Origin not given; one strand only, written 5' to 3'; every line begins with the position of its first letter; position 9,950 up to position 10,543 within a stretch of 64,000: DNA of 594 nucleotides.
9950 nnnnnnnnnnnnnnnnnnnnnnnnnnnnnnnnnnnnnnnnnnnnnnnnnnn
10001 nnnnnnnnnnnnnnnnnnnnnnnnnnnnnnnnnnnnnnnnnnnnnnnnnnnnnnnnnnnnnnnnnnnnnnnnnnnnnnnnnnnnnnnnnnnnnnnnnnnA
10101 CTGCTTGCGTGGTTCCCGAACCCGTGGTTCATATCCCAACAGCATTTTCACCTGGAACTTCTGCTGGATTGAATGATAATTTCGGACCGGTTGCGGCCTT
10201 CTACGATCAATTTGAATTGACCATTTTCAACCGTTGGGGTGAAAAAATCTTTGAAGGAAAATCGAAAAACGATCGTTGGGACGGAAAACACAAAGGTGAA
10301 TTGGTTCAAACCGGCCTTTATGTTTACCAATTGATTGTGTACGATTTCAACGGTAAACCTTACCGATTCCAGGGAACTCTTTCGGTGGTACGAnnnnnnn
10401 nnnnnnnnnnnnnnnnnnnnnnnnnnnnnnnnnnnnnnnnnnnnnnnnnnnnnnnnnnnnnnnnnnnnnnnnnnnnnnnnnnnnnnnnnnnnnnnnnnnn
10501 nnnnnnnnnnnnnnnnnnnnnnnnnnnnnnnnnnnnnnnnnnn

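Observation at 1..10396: Giant T9SS type-B adhesin built of about 17 tandem repeat units of roughly 540 bp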

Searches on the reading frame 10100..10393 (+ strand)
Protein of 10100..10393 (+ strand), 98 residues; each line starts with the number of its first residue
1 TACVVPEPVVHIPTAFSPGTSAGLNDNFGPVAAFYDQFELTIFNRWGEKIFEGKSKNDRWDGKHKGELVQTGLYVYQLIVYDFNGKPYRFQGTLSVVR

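Call 73: search_solved_structures(query=window:10100-10393:+, max_evalue=10, show_alignments=2)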
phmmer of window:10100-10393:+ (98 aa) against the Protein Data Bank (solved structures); distinct sequences matched with E-value up to 10: 1.
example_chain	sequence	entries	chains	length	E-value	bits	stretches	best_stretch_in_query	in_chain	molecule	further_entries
9flp_A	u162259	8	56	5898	0.0031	20.7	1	33-96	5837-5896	The grappling hook protein A in the bacterium Aureispira sp. CCB-QB1 | The grappling hook protein A (GhpA) in the bacterium Aureispira sp. CCB-QB1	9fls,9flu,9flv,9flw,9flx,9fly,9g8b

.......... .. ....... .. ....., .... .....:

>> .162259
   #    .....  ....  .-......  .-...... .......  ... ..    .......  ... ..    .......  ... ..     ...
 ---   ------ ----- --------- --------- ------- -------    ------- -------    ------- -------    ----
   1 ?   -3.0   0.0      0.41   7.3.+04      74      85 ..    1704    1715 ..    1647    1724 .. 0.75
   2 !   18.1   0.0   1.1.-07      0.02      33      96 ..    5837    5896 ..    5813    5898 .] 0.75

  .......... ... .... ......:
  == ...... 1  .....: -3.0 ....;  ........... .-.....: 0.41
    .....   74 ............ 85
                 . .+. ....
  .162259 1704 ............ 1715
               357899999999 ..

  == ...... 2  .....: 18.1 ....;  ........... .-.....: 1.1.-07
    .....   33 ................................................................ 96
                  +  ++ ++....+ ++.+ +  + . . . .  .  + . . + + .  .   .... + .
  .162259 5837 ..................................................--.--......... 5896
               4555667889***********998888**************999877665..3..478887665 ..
